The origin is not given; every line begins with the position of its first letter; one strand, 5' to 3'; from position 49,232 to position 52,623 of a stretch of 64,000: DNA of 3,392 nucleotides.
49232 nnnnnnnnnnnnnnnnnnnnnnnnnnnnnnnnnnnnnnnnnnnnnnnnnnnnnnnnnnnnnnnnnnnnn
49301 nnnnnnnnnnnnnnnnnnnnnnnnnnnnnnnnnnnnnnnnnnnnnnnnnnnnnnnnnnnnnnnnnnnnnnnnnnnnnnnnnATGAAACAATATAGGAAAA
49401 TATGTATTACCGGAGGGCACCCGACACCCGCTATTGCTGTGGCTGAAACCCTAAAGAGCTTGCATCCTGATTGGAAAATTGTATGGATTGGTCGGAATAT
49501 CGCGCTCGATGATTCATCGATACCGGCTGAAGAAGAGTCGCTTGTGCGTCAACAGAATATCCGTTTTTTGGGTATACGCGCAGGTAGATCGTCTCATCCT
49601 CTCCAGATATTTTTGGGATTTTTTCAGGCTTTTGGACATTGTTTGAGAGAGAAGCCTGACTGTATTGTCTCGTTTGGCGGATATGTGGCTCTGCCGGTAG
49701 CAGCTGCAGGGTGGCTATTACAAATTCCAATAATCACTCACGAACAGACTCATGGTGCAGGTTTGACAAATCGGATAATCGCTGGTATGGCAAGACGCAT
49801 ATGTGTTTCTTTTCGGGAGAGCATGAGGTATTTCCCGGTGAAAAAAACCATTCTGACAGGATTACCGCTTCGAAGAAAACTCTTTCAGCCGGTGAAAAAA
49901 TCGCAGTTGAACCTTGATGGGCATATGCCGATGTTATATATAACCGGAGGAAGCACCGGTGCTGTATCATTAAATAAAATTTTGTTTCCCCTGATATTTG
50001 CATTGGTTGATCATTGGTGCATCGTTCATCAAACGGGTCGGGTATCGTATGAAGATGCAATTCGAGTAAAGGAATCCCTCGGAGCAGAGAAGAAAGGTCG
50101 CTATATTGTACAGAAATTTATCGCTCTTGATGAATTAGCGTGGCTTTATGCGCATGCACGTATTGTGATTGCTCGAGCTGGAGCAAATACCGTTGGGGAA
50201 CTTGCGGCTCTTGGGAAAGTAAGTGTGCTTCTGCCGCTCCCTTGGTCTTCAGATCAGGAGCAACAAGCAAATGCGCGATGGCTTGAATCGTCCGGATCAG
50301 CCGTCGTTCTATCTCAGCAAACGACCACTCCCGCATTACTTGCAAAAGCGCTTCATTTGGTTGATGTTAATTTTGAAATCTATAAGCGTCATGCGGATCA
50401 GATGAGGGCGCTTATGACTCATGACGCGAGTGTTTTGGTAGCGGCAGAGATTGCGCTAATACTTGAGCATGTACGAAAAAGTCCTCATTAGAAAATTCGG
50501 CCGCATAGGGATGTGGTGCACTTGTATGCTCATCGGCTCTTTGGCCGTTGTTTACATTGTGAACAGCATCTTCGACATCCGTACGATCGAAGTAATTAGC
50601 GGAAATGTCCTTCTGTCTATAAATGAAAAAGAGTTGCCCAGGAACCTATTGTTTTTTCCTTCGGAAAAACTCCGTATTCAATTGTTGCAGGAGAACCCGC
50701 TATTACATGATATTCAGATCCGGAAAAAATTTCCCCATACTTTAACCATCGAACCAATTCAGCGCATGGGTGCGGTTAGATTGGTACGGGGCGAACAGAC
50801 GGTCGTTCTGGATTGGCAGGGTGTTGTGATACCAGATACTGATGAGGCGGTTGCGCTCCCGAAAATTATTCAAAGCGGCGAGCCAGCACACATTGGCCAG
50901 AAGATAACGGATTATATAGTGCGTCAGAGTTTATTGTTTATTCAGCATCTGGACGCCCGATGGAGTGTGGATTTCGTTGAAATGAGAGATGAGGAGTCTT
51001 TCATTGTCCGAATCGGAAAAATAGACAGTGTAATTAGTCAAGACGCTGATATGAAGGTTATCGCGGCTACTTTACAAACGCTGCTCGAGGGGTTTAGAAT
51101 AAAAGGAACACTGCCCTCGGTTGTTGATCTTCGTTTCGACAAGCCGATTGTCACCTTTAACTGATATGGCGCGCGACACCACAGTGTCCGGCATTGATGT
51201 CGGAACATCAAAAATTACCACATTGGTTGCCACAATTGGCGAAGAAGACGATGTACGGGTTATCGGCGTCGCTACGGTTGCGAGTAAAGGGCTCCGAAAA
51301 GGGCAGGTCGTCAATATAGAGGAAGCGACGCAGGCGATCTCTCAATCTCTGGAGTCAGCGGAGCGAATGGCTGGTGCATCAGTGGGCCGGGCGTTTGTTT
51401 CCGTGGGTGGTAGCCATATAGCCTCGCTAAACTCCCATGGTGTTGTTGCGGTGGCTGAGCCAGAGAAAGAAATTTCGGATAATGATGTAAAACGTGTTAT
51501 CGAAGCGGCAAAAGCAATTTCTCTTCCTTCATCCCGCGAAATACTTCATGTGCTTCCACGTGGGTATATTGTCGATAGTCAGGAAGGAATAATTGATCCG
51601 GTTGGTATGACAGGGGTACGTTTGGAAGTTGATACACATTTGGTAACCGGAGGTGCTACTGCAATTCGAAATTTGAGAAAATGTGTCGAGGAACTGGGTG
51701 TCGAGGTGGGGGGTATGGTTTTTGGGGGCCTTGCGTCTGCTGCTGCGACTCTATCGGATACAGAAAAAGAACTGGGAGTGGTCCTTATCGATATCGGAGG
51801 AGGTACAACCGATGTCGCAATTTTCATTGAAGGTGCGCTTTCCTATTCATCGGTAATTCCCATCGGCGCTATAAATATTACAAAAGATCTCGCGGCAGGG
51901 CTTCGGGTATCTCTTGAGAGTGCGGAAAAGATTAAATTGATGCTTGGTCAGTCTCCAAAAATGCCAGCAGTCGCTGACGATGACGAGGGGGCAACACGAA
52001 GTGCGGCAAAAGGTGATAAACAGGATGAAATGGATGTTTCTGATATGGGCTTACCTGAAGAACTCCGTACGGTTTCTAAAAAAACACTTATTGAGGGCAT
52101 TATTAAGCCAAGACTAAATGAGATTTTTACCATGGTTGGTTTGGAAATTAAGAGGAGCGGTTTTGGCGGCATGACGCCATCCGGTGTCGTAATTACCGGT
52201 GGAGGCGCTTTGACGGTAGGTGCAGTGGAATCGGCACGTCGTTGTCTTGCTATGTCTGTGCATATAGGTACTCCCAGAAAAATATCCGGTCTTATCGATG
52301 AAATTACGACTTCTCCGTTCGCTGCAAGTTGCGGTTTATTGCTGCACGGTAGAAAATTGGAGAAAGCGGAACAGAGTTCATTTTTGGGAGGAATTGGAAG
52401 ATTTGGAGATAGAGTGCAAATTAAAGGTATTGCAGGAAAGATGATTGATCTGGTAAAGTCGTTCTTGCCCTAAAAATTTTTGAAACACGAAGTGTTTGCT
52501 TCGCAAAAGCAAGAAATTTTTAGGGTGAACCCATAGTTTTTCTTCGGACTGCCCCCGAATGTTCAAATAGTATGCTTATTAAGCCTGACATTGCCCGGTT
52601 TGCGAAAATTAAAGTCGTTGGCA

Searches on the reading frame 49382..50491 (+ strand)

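Call 48: search_protein_families(library=pfam, proteins=[window:49382-50491:+], max_evalue=0.001)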
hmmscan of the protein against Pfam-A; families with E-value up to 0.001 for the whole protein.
window:49382-50491:+ (369 aa): 3 families
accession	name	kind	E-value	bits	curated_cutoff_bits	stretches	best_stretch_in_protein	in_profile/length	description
PF04101.22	Glyco_tran_28_C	-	2.1e-23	83.6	22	1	184-330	1-143/166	Glycosyltransferase family 28 C-terminal domain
PF03033.26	Glyco_transf_28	-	2.9e-18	66.7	26.2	1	10-140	8-137/139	Glycosyltransferase family 28 N-terminal domain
PF13579.12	Glyco_trans_4_4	-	0.00066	20.5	29.7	0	55-126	35-106/158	Glycosyl transferase 4-like domain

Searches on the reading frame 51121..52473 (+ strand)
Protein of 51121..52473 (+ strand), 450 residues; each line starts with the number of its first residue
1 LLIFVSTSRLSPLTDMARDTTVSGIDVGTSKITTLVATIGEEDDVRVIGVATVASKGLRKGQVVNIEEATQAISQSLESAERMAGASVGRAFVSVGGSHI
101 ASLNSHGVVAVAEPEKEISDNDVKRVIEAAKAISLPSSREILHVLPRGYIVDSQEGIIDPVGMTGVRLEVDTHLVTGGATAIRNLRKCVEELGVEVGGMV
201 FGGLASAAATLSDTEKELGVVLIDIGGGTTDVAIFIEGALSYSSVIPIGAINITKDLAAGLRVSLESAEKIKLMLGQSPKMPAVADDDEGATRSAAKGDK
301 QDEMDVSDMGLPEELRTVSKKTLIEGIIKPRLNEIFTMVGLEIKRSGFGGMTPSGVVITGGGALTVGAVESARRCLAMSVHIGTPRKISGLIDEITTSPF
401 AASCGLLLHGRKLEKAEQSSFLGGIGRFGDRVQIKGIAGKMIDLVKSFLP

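Call 48: search_protein_families(library=pfam, proteins=[window:51121-52473:+], max_evalue=0.001)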
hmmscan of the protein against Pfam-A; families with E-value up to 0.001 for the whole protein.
window:51121-52473:+ (450 aa): 6 families
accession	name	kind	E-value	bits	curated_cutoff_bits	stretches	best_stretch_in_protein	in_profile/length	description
PF14450.12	FtsA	-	1.5e-35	122.8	31.8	2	221-404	1-126/127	Cell division protein FtsA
PF02491.25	SHS2_FTSA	-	6.6e-32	110.2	25.4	1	97-176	1-79/79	SHS2 domain inserted in FTSA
PF06723.19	MreB_Mbl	-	2.9e-06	26.8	27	1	202-383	129-304/327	MreB/Mbl protein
PF06277.17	EutA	-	1.3e-05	24.7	27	1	202-256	128-181/475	Ethanolamine utilisation protein EutA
PF11104.14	PilM_2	-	0.00014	21.3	27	0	207-274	169-236/340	Type IV pilus assembly protein PilM;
PF02541.22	Ppx-GppA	-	0.00035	20.5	27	1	212-294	106-189/285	Ppx/GppA phosphatase family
